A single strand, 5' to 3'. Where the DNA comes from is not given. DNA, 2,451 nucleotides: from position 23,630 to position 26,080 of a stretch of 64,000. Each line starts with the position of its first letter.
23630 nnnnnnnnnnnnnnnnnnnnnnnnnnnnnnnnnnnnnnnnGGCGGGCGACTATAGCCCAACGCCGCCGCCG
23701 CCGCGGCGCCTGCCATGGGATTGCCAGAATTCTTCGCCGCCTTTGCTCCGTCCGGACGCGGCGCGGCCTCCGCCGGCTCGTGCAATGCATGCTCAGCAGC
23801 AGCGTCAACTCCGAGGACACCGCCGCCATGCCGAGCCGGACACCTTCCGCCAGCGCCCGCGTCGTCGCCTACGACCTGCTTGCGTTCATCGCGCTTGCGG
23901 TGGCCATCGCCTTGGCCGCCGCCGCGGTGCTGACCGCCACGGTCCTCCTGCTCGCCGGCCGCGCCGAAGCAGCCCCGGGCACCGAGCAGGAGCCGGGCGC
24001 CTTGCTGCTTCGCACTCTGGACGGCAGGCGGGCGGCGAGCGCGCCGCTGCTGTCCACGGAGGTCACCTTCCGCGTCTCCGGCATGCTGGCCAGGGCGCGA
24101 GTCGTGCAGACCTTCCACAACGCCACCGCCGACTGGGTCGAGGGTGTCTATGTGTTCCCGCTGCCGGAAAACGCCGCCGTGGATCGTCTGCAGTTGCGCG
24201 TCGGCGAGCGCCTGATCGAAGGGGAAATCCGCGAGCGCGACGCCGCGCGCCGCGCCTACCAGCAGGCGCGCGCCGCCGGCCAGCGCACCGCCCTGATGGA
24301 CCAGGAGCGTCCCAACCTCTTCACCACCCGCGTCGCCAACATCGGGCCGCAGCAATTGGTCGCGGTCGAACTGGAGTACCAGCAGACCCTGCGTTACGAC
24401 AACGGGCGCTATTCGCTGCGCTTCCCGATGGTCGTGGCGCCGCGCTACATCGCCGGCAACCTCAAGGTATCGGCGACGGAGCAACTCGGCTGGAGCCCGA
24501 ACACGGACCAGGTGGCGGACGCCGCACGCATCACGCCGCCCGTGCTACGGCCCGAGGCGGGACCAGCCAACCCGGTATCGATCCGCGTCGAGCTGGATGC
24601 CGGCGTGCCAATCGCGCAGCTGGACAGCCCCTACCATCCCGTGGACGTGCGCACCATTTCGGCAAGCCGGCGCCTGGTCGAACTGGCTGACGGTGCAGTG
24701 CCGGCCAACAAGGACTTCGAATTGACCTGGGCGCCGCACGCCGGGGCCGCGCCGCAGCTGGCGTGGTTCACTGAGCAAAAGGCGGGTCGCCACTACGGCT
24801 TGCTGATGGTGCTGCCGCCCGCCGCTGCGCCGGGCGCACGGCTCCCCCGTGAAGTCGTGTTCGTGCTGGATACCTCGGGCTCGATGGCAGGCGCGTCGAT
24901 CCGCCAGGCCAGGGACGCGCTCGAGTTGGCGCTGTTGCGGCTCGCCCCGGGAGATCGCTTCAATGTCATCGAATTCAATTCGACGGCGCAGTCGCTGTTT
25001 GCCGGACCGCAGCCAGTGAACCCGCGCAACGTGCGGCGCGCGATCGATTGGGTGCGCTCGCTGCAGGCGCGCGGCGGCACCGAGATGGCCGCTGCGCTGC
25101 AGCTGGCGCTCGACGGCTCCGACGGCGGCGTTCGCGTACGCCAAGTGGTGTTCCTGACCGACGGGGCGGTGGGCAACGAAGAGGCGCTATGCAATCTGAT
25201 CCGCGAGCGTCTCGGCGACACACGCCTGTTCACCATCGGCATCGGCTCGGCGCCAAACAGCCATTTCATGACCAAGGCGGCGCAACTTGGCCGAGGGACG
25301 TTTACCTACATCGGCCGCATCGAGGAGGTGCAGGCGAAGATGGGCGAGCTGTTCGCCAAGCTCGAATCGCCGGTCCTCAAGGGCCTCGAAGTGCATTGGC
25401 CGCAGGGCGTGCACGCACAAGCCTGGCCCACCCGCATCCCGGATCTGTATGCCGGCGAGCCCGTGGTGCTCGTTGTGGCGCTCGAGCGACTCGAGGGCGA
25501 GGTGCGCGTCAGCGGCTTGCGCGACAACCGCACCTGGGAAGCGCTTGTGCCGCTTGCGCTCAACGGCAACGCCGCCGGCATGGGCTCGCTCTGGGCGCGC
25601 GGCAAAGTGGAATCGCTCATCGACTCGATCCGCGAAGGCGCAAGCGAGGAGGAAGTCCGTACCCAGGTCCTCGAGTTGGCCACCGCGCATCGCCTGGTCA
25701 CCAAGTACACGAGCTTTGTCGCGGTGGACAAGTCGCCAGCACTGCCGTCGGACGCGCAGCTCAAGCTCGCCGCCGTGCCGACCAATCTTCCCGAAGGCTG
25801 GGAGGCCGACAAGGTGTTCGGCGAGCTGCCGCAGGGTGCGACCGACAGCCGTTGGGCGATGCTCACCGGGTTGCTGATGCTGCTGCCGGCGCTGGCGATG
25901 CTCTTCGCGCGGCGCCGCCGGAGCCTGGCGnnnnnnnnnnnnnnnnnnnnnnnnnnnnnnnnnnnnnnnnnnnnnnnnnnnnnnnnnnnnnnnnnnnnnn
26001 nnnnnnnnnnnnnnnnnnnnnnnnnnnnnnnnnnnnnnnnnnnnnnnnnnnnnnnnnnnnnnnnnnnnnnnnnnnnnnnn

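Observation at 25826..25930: Sorting signal reads LPQGAT, with no Thr at the expected scissile position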

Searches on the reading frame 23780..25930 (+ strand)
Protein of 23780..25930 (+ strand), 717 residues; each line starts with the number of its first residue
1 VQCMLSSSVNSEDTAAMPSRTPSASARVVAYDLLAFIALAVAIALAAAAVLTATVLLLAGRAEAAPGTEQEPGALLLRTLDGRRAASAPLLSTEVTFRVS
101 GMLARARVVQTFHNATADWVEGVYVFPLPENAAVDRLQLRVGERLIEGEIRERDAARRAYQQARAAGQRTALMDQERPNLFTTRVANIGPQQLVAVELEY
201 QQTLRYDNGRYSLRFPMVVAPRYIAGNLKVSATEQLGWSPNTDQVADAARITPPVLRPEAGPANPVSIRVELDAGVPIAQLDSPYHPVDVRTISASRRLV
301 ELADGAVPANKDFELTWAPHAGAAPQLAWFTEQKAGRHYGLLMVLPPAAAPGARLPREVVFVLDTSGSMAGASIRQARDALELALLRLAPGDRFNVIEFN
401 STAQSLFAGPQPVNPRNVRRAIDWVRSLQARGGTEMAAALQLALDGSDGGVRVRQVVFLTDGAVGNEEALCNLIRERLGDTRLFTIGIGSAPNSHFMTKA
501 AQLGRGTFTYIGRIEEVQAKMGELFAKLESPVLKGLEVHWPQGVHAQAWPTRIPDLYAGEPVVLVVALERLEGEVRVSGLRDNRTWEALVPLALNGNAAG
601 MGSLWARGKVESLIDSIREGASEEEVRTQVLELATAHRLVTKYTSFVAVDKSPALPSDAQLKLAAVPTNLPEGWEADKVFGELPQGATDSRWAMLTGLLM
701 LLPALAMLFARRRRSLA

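Call 4: search_protein_families(library=ncbifam, proteins=[window:23780-25930:+], max_evalue=0.001)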
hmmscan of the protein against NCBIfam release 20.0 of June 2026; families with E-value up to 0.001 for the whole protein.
window:23780-25930:+ (717 aa): 3 families
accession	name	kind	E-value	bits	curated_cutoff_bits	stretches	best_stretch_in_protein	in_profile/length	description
TIGR03788.1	marine_srt_targ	equivalog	2.1e-234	779.6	551.65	1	91-713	1-629/629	marine proteobacterial sortase target protein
TIGR02921.1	PEP_integral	hypoth_equivalog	5e-05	21.6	200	1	90-196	406-517/922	TIGR02921 family PEP-CTERM protein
TIGR02442.1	Cob-chelat-sub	hypoth_equivalog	0.0004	18.9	779.45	1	357-463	473-582/641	putative cobaltochelatase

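Call 5: search_protein_families(library=pfam, proteins=[window:23780-25930:+], max_evalue=0.001)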
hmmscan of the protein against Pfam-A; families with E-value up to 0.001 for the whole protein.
window:23780-25930:+ (717 aa): 5 families
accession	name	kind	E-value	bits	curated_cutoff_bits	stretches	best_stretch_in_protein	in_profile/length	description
PF08487.16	VIT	-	9.1e-32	110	26.5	1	91-200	2-111/111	Vault protein inter-alpha-trypsin domain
PF13768.12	VWA_3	-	2.9e-24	86.3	27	1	358-508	2-153/155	von Willebrand factor type A domain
PF13519.12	VWA_2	-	3.1e-14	53.9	27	1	359-462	1-106/107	von Willebrand factor type A domain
PF00092.34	VWA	-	1.4e-13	51.9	23.8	1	359-505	2-155/174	von Willebrand factor type A domain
PF13757.12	VIT_2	-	2.8e-11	43.6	23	1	89-153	13-77/78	Vault protein inter-alpha-trypsin domain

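Call 7: find_homologous_proteins(query=window:23780-25930:+, max_evalue=1e-10)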
Query window:23780-25930:+ (717 aa): 6381 proteins with E <= 1e-10 among 8000 candidates; the best 120 are listed.
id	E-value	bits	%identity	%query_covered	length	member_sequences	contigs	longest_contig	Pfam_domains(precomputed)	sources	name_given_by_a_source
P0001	0.0e+0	1519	100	98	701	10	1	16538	PF13768.13,PF13757.13,PF00092.35,PF13519.13,PF08487.17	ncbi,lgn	-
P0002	0.0e+0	1294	84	98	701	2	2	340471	PF13768.13,PF13757.13,PF00092.35,PF13519.13,PF08487.17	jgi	jgi:Ca-activated chloride channel family protein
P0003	0.0e+0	1288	85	94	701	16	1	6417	PF13768.13,PF13757.13,PF00092.35,PF13519.13,PF08487.17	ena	-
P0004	0.0e+0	1288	83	98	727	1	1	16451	PF13768.13,PF13757.13,PF00092.35,PF13519.13,PF08487.17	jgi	jgi:Ca-activated chloride channel homolog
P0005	0.0e+0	1288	84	95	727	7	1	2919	PF13768.13,PF13757.13,PF00092.35,PF13519.13,PF08487.17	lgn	-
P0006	0.0e+0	1275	84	98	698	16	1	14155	PF13768.13,PF13757.13,PF00092.35,PF13519.13,PF08487.17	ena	-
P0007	0.0e+0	1275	83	94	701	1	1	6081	PF13768.13,PF13757.13,PF00092.35,PF13519.13,PF08487.17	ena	-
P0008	0.0e+0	1274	83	98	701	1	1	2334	PF13768.13,PF13757.13,PF00092.35,PF13519.13,PF08487.17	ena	-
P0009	0.0e+0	1273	82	98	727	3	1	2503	PF13768.13,PF13757.13,PF00092.35,PF13519.13,PF08487.17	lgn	-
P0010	0.0e+0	1262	83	95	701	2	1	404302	PF13768.13,PF13757.13,PF00092.35,PF13519.13,PF08487.17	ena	-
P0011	0.0e+0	1247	82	95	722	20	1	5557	PF13768.13,PF13757.13,PF00092.35,PF13519.13,PF08487.17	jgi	-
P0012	0.0e+0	1246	82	95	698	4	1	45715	PF13768.13,PF13757.13,PF00092.35,PF13519.13,PF08487.17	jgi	jgi:Ca-activated chloride channel family protein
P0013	0.0e+0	1239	82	95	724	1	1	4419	PF13768.13,PF13757.13,PF00092.35,PF13519.13,PF08487.17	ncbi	-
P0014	0.0e+0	1232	82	98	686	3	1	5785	PF13768.13,PF13757.13,PF00092.35,PF13519.13,PF08487.17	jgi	jgi:Ca-activated chloride channel family protein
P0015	0.0e+0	1230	82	98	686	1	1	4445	PF13768.13,PF13757.13,PF00092.35,PF13519.13,PF08487.17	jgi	-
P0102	2.5e-269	914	64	93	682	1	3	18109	PF13768.13,PF13757.13,PF00092.35,PF13519.13,PF08487.17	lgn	-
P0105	4.3e-269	913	64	92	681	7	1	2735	PF13768.13,PF13757.13,PF00092.35,PF13519.13,PF08487.17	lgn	-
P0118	4.4e-268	909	64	93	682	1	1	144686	PF13768.13,PF13757.13,PF00092.35,PF13519.13,PF08487.17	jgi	jgi:Ca-activated chloride channel family protein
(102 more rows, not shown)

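Call 12: find_related_loci(query=window:23780-25930:+, collection=genome_contigs, flank=6000)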
Query window:23780-25930:+ (717 aa) in genome_contigs; peptide patterns used: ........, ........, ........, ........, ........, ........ (x = any residue, [..] = any of these).
528 stretches matched a pattern; 452 encode a relative of the query (tblastn E <= 1e-3); the best 80 are kept; 80 distinct loci.
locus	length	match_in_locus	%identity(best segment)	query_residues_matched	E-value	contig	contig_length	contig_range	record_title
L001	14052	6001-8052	81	17-715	0e+0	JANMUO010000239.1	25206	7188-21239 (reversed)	MAG: Betaproteobacteria bacterium isolate SOY_1_B_metabat.29 SOY_1_B_k141_3181979, whole genome shotgun sequence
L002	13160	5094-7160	77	1-692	0e+0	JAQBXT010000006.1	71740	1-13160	MAG: Proteobacteria bacterium isolate casp150-mb.292 NODE_874_length_71740_cov_0.240323, whole genome shotgun sequence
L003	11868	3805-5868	75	1-692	0e+0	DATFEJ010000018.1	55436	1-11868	MAG TPA_asm: Burkholderiales bacterium isolate SMAG_U8604 k141_2728659, whole genome shotgun sequence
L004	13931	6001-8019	75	17-692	0e+0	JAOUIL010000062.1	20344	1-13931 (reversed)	MAG: Betaproteobacteria bacterium isolate 4_1_Oct_SF_Bin27 4_1_Oct_SF_Bin27_scaffold_803_c1, whole genome shotgun sequen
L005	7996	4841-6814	67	31-693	0e+0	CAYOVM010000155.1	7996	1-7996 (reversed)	MAG TPA_asm: uncultured Enterobacteriaceae bacterium isolate SRP150892_co2_9 genome assembly, contig: NODE_14087_length_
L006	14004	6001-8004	64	29-713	0e+0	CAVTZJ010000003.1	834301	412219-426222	MAG: uncultured proteobacterium isolate MFD04428.bin.1.4 genome assembly, contig: contig_29449, whole genome shotgun seq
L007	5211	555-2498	65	29-693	0e+0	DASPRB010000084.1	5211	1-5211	MAG TPA_asm: Burkholderiales bacterium isolate SMAG_U12214 k141_1074285, whole genome shotgun sequence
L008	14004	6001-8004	64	29-713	0e+0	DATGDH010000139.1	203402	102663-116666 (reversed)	MAG TPA_asm: Burkholderiales bacterium isolate SMAG_U9669 k141_35746, whole genome shotgun sequence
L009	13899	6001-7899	65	39-691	0e+0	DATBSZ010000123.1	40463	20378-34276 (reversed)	MAG TPA_asm: Burkholderiales bacterium isolate SMAG_U4170 k141_905025, whole genome shotgun sequence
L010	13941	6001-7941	64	29-692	0e+0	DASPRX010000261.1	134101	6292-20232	MAG TPA_asm: Burkholderiales bacterium isolate SMAG_U12236 k141_879786, whole genome shotgun sequence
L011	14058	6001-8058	64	10-712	0e+0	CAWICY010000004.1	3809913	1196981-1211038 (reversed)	MAG: uncultured proteobacterium isolate MFD00822.bin.1.211 genome assembly, contig: contig_20852, whole genome shotgun s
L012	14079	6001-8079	62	5-714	0e+0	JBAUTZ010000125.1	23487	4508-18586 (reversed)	MAG: Burkholderiales bacterium isolate MFD01873_ilm_asm_bin12 k127_65915, whole genome shotgun sequence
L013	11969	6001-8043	61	39-716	0e+0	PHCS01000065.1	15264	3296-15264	MAG: Betaproteobacteria bacterium HGW-Betaproteobacteria-14 bjp_ig2158_scaffold_1560, whole genome shotgun sequence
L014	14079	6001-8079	59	26-717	0e+0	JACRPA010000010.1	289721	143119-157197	MAG: Rhodocyclales bacterium isolate NC_groundwater_1975_Pr3_S-0.2um_66_25 scaffold_436609, whole genome shotgun sequenc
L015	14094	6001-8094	58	23-717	0e+0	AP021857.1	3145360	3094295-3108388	Candidatus Desulfobacillus denitrificans DNA, complete genome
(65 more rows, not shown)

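Call 22: search_protein_representatives(protein=window:23780-25930:+)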
Query: 717 residues. Proteins with E-value up to 0.001 (for the whole library): 27907; up to 1e-10: 15688; up to 1e-30: 6766. The best 150 are listed.
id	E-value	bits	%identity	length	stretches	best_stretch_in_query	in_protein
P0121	4.4e-256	868.0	60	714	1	28-714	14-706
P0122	4.0e-228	775.7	56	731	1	31-714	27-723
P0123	3.9e-207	706.3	56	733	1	33-713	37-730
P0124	5.0e-205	699.3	53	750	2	27-689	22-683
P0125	1.7e-202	690.9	51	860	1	22-682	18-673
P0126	4.3e-192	656.6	49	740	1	35-714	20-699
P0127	1.2e-188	645.1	50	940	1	71-676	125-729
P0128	2.5e-188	644.2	52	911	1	45-717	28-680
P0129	1.2e-184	632.0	49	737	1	63-682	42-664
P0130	1.4e-184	631.8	49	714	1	27-715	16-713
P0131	6.3e-184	629.6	47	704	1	62-713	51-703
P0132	7.4e-183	626.1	49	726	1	50-697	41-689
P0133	1.4e-180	618.5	50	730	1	33-682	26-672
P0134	2.3e-180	617.9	45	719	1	32-707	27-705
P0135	3.8e-180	617.1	52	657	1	52-709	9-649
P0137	3.9e-177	607.1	50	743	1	50-683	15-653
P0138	4.9e-177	606.8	47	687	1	86-711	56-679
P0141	1.7e-176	605.0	47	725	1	56-712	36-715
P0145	2.5e-173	594.6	49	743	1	71-683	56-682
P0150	1.2e-171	589.1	52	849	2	236-707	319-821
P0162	7.5e-169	579.8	45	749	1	11-713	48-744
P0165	1.1e-167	575.9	52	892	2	51-682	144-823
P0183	1.0e-162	559.5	47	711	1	49-714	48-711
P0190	1.4e-161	555.8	46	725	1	42-712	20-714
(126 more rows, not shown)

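Call 32: find_encoding_contigs(protein=P0105, flank=3000, max_places=4)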
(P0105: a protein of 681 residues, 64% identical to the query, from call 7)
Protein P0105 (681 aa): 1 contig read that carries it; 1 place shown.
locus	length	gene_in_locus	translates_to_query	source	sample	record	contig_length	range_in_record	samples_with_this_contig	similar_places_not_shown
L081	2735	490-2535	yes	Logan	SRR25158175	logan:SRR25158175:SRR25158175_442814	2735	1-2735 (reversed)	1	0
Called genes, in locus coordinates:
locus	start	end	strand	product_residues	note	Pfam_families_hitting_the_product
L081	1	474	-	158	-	?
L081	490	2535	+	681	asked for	PF13757:VIT_2, PF08487:VIT, PF00092:VWA, PF13519:VWA_2, PF13768:VWA_3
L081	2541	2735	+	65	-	?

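Call 33: find_encoding_contigs(protein=P0118, flank=3000, max_places=3)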
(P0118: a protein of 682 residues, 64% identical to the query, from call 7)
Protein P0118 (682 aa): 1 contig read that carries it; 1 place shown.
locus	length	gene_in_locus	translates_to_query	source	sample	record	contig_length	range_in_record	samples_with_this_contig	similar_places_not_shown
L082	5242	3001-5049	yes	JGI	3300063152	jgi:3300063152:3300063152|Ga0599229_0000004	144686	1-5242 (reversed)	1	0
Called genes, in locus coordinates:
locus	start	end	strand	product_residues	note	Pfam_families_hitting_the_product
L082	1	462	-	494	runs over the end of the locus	PF01266:DAO, PF12831:FAD_oxidored (faint), PF13450:NAD_binding_8 (faint), PF16901:DAO_C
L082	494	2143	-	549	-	PF00512:HisKA, PF02518:HATPase_c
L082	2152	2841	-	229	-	PF00072:Response_reg, PF00486:Trans_reg_C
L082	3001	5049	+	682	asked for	PF13757:VIT_2, PF08487:VIT, PF00092:VWA, PF13519:VWA_2, PF13768:VWA_3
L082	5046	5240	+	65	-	?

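Call 34: find_encoding_contigs(protein=P0102, flank=3000, max_places=4)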
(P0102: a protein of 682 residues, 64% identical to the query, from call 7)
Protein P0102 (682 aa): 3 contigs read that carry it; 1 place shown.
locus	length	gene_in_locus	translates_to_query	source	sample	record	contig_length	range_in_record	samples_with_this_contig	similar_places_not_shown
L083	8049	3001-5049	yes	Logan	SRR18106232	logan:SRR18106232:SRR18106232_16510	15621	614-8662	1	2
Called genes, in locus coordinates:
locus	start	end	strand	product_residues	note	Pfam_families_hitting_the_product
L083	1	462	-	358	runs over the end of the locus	?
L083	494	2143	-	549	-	PF00512:HisKA, PF02518:HATPase_c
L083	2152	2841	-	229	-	PF00072:Response_reg, PF00486:Trans_reg_C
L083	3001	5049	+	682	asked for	PF13757:VIT_2, PF08487:VIT, PF00092:VWA, PF13519:VWA_2, PF13768:VWA_3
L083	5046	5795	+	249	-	PF04203:Sortase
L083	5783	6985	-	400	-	PF00108:Thiolase_N, PF02803:Thiolase_C (weak), PF22691:Thiolase_C_1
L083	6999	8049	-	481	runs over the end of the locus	PF08541:ACP_syn_III_C, PF12172:zf-ChsH2 (weak), PF01796:OB_ChsH2_C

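Call 38: find_encoding_contigs(protein=P0141, flank=2500, max_places=3)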
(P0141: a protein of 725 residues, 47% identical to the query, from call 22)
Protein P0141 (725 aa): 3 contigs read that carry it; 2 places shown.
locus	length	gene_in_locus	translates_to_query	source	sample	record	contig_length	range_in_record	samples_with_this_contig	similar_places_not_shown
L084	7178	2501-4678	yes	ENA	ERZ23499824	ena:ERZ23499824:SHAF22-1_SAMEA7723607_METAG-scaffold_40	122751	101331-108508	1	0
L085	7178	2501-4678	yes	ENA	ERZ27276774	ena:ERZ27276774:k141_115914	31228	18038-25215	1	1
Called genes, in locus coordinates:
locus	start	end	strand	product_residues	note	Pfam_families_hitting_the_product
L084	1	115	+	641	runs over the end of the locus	PF02927:CelD_N, PF00759:Glyco_hydro_9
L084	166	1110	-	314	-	-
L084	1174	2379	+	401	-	PF07690:MFS_1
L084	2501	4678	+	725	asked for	PF13757:VIT_2, PF08487:VIT, PF00092:VWA, PF13519:VWA_2, PF13768:VWA_3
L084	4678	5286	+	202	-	PF04203:Sortase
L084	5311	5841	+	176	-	-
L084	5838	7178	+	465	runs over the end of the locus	PF08238:Sel1 (faint), PF03544:TonB_C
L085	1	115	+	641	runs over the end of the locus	PF02927:CelD_N, PF00759:Glyco_hydro_9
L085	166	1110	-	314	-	-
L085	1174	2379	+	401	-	PF07690:MFS_1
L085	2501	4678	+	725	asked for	PF13757:VIT_2, PF08487:VIT, PF00092:VWA, PF13519:VWA_2, PF13768:VWA_3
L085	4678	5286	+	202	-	PF04203:Sortase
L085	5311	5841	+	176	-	-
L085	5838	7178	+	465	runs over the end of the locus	PF08238:Sel1 (faint), PF03544:TonB_C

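Call 44: find_related_loci(query=A1, collection=metagenome_contigs, flank=1500)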
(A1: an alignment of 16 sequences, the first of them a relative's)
Query A1 (202 aa) in metagenome_contigs; peptide patterns used: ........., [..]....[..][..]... (x = any residue, [..] = any of these).
600 stretches matched a pattern (row limit reached: there are more); 582 encode a relative of the query (tblastn E <= 1e-3); the best 80 are kept; 80 distinct loci.
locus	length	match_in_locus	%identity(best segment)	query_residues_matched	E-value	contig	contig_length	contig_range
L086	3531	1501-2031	53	17-195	8e-64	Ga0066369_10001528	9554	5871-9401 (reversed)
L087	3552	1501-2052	49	12-195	3e-62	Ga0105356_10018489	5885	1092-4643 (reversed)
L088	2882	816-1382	52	8-197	3e-62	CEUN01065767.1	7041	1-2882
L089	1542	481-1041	50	10-198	4e-63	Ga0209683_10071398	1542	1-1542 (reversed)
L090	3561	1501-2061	48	9-195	7e-60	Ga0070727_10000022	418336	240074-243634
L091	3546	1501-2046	50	12-193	2e-57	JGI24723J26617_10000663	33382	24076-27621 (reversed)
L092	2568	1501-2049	48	12-193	3e-57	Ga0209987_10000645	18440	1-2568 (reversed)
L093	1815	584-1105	49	21-194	2e-58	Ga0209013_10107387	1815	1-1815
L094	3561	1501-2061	53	11-200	9e-57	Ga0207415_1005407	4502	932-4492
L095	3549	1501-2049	51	11-193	1e-56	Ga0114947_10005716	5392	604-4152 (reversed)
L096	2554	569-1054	54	31-193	2e-56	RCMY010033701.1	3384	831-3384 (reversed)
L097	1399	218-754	51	22-199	1e-58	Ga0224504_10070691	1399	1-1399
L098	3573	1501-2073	50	8-193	8e-56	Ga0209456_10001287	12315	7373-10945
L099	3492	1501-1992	51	30-193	9e-56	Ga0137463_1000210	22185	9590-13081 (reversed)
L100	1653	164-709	52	11-193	1e-57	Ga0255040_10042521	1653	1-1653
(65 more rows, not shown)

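Call 64: find_encoding_contigs(protein=P0137, flank=1500, max_places=2)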
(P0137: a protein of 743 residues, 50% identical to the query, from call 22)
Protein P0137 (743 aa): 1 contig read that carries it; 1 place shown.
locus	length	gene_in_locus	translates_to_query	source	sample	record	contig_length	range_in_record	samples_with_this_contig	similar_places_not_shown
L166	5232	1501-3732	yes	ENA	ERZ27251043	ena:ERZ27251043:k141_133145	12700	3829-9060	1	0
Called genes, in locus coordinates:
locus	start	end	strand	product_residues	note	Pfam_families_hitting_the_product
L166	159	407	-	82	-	-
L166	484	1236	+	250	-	-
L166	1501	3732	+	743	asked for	PF08487:VIT, PF13757:VIT_2, PF13768:VWA_3, PF00092:VWA, PF13519:VWA_2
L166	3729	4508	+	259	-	PF04203:Sortase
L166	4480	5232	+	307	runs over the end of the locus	PF01832:Glucosaminidase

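Call 65: find_encoding_contigs(protein=P0138, flank=1500, max_places=2)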
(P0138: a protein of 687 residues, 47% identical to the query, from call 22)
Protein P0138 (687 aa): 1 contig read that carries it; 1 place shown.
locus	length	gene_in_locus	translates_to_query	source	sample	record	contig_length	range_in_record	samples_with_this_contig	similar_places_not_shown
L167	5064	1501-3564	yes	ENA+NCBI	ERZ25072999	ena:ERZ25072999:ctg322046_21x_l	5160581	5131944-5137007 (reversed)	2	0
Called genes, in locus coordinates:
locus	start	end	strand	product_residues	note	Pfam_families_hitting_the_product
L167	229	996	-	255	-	PF13340:DUF4096, PF01609:DDE_Tnp_1, PF13612:DDE_Tnp_1_3, PF13359:DDE_Tnp_4 (weak), PF13586:DDE_Tnp_1_2 (weak)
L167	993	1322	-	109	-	-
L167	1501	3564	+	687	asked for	PF08487:VIT, PF13757:VIT_2, PF00092:VWA, PF13519:VWA_2, PF13768:VWA_3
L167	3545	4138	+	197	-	PF04203:Sortase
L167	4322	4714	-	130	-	PF01850:PIN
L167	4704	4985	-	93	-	-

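Call 66: find_encoding_contigs(protein=P0145, flank=1500, max_places=2)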
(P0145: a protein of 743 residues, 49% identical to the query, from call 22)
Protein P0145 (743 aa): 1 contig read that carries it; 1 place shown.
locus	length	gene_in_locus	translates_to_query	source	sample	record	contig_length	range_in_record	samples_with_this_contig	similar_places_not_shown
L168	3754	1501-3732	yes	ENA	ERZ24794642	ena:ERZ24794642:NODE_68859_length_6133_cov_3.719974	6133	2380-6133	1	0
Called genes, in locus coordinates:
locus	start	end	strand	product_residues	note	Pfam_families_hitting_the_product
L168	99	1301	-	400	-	PF00155:Aminotran_1_2, PF01041:DegT_DnrJ_EryC1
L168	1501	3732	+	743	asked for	PF13757:VIT_2, PF08487:VIT, PF05762:VWA_CoxE (weak), PF13768:VWA_3, PF00092:VWA, PF13519:VWA_2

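Call 67: find_encoding_contigs(protein=P0190, flank=1500, max_places=2)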
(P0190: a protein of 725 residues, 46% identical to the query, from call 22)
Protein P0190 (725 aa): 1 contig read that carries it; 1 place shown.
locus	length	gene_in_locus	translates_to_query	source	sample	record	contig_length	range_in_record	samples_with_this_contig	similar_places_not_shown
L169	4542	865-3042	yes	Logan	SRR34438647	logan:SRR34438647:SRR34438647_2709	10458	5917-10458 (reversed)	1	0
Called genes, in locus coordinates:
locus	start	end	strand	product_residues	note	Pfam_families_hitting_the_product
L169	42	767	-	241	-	PF00072:Response_reg, PF00486:Trans_reg_C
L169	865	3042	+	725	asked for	PF13757:VIT_2 (weak), PF08487:VIT, PF00092:VWA, PF13519:VWA_2, PF13768:VWA_3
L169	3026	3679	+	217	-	PF04203:Sortase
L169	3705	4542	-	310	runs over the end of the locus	PF01734:Patatin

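Call 68: find_encoding_contigs(protein=P0150, flank=1500, max_places=2)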
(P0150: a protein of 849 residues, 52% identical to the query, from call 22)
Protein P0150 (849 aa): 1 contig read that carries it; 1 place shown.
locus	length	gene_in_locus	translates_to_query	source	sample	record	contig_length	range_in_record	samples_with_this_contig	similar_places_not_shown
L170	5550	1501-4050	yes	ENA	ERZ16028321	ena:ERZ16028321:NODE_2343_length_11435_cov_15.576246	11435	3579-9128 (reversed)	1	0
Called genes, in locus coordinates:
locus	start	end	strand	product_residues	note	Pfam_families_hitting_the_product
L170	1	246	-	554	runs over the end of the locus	PF13755:Sensor_TM1 (weak), PF00512:HisKA, PF02518:HATPase_c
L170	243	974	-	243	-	PF00072:Response_reg, PF00486:Trans_reg_C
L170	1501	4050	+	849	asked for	PF13757:VIT_2, PF08487:VIT, PF00092:VWA, PF13519:VWA_2, PF13768:VWA_3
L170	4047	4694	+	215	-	PF04203:Sortase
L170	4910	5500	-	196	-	PF07638:Sigma70_ECF, PF08281:Sigma70_r4_2, PF04545:Sigma70_r4 (weak)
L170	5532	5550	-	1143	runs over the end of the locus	PF07690:MFS_1, PF01564:Spermine_synth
